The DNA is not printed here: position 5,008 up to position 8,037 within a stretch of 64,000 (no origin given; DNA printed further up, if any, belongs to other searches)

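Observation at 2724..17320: Thirteen-gene, tightly coupled operon combining an Opp-type binding protein with sugar-type and amino-acid-type enzymes; I cannot assign it to any named pathway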

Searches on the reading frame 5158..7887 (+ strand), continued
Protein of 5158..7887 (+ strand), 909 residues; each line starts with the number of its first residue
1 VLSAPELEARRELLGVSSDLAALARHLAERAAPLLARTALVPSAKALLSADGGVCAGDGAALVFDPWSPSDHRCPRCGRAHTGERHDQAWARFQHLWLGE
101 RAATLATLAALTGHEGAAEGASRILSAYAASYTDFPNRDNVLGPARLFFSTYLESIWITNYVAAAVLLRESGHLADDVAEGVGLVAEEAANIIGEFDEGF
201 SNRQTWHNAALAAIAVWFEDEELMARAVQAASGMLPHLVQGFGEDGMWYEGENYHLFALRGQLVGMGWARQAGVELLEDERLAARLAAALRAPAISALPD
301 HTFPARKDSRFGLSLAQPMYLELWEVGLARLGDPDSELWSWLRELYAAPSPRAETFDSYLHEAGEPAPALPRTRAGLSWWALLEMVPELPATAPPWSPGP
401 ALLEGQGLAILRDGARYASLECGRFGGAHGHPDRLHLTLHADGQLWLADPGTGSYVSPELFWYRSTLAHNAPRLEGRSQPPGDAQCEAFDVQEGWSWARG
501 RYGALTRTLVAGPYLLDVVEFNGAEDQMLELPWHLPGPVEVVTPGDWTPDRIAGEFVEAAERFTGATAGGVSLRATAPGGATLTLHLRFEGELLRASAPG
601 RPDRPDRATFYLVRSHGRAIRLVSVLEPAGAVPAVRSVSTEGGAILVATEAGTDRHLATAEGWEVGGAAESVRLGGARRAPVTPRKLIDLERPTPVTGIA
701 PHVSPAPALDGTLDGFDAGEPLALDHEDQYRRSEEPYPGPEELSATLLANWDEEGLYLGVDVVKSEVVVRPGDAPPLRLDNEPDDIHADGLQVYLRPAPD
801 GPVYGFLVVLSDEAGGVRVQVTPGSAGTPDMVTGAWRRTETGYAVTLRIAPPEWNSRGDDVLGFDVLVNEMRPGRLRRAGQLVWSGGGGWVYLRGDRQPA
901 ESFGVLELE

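Call 112: search_protein_families(library=pfam, proteins=[L108:941-2341:-, L108:5463-7172:+, L108:7132-8436:+, L108:8816-10369:+, L108:10359-12107:+, L108:12716-14812:-, L106:1000-2049:+, L106:2676-4682:-, L106:6350-8407:-, L105:8323-9960:+], max_evalue=0.001)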
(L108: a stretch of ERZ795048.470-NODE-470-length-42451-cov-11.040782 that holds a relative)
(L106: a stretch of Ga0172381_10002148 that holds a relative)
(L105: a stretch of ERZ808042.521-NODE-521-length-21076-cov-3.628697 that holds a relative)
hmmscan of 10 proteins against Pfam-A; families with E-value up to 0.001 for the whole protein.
L108:941-2341:- (466 aa): 2 families
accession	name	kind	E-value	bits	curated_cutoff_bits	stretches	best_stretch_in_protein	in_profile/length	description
PF14286.12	DHHW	-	1.4e-46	160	25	1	39-414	1-384/385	DHHW protein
PF16822.11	ALGX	-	2.3e-06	27.9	26.5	1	184-290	21-133/268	SGNH hydrolase-like domain, acetyltransferase AlgX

L108:5463-7172:+ (569 aa): 6 families
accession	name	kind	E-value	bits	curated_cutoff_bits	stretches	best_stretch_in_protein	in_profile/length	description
PF01266.30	DAO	-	8.2e-63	213.5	27.9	1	86-440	1-352/353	FAD dependent oxidoreductase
PF04324.20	Fer2_BFD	-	1.1e-10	42.2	26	1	489-541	1-48/50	BFD-like [2Fe-2S] binding domain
PF13450.12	NAD_binding_8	-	2.1e-09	37.9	21.9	1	89-130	1-42/68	NAD(P)-binding Rossmann-like domain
PF02737.24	3HCDH_N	-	0.00022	21.7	22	1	87-124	2-39/180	3-hydroxyacyl-CoA dehydrogenase, NAD binding domain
PF07992.20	Pyr_redox_2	-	0.00064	19.7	26.1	0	74-119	132-177/291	Pyridine nucleotide-disulphide oxidoreductase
PF02254.24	TrkA_N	-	0.00067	20.4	23.8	0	87-119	1-33/116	TrkA-N domain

L108:7132-8436:+ (434 aa): 13 families
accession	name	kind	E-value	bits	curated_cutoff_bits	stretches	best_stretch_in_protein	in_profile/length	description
PF07992.20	Pyr_redox_2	-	4.4e-27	95.7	26.1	1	22-317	1-277/291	Pyridine nucleotide-disulphide oxidoreductase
PF13738.12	Pyr_redox_3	-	5.5e-15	55.8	30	1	74-314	75-305/305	Pyridine nucleotide-disulphide oxidoreductase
PF12831.13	FAD_oxidored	-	1.1e-11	45.2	27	1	23-60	1-38/416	FAD dependent oxidoreductase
PF13450.12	NAD_binding_8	-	5.8e-10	39.8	21.9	1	26-61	1-36/68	NAD(P)-binding Rossmann-like domain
PF03486.20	HI0933_like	-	2.7e-08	34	50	1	23-58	2-37/244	HI0933-like protein Rossmann domain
PF00070.33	Pyr_redox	-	3.8e-08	34.2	22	0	177-249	2-80/82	Pyridine nucleotide-disulphide oxidoreductase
PF00890.30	FAD_binding_2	-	2.2e-06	27.6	20.4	1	23-58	1-36/414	FAD binding domain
PF01946.23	Thi4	-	5.1e-06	26.3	26.2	1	13-58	9-55/235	Thi4 family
PF01494.25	FAD_binding_3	-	1.2e-05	25.1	22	1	22-54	2-34/349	FAD binding domain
PF01134.28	GIDA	-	7.7e-05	22.3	22.1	1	23-52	1-30/391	Glucose inhibited division protein A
PF01266.30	DAO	-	0.00021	21.4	27.9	0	23-57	1-35/353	FAD dependent oxidoreductase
PF13241.12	NAD_binding_7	-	0.00029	21.8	22.1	0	18-54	4-40/104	Putative NAD(P)-binding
PF01262.27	AlaDh_PNT_C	-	0.00029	20.8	23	0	20-54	27-61/214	Alanine dehydrogenase/PNT, C-terminal domain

L108:8816-10369:+ (517 aa): 2 families
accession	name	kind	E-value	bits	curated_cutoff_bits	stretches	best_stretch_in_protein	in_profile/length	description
PF00370.27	FGGY_N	-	9.3e-35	120.8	28.8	1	6-253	2-244/245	FGGY family of carbohydrate kinases, N-terminal domain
PF02782.22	FGGY_C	-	1.5e-30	106.9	27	1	263-454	1-195/198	FGGY family of carbohydrate kinases, C-terminal domain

L108:10359-12107:+ (582 aa): 2 families
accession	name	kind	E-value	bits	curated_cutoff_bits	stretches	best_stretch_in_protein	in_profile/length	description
PF01565.28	FAD_binding_4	-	2.4e-29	102.3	26.4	1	124-268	1-135/139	FAD binding domain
PF02913.24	FAD-oxidase_C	-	1e-28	101.2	21.2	1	308-559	2-246/248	FAD linked oxidases, C-terminal domain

L108:12716-14812:- (698 aa): 3 families
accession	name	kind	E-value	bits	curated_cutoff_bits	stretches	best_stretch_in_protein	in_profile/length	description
PF05448.18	AXE1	-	3.4e-07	29.8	21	1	97-247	49-205/321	Acetyl xylan esterase (AXE1)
PF00326.27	Peptidase_S9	-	1.7e-06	28.1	22.6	1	197-342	44-190/213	Prolyl oligopeptidase family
PF02129.25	Peptidase_S15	-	0.00056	20.1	23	0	114-256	2-134/262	X-Pro dipeptidyl-peptidase (S15 family)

L106:1000-2049:+ (349 aa): 4 families
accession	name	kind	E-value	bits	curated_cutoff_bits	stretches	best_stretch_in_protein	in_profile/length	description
PF22725.1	GFO_IDH_MocA_C3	-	1.5e-27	96.5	27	1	128-245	1-123/124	GFO/IDH/MocA C-terminal domain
PF01408.29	GFO_IDH_MocA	-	4.5e-25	89.1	24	1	4-118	2-118/120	Oxidoreductase family, NAD-binding Rossmann fold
PF02894.22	GFO_IDH_MocA_C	-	1.7e-15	57.9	22.9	1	132-343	1-214/218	Oxidoreductase family, C-terminal alpha/beta domain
PF02629.25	CoA_binding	-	1.5e-05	26.1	22.3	1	3-86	4-87/97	CoA binding domain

L106:2676-4682:- (668 aa): 2 families
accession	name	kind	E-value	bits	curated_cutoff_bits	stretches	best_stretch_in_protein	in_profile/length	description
PF07971.18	Glyco_hydro_92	-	1.7e-124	416.8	24.6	1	226-639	1-401/464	Glycosyl hydrolase family 92 catalytic domain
PF17678.7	Glyco_hydro_92N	-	2.3e-26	93.5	34.5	1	6-220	1-236/236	Glycosyl hydrolase family 92 N-terminal domain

L106:6350-8407:- (685 aa): 1 family
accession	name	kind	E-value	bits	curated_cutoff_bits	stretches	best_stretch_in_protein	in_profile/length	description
PF08532.16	Glyco_hydro_42M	-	0.00084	19.3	25.8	0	423-488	35-97/207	Beta-galactosidase trimerisation domain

L105:8323-9960:+ (545 aa): 0 families
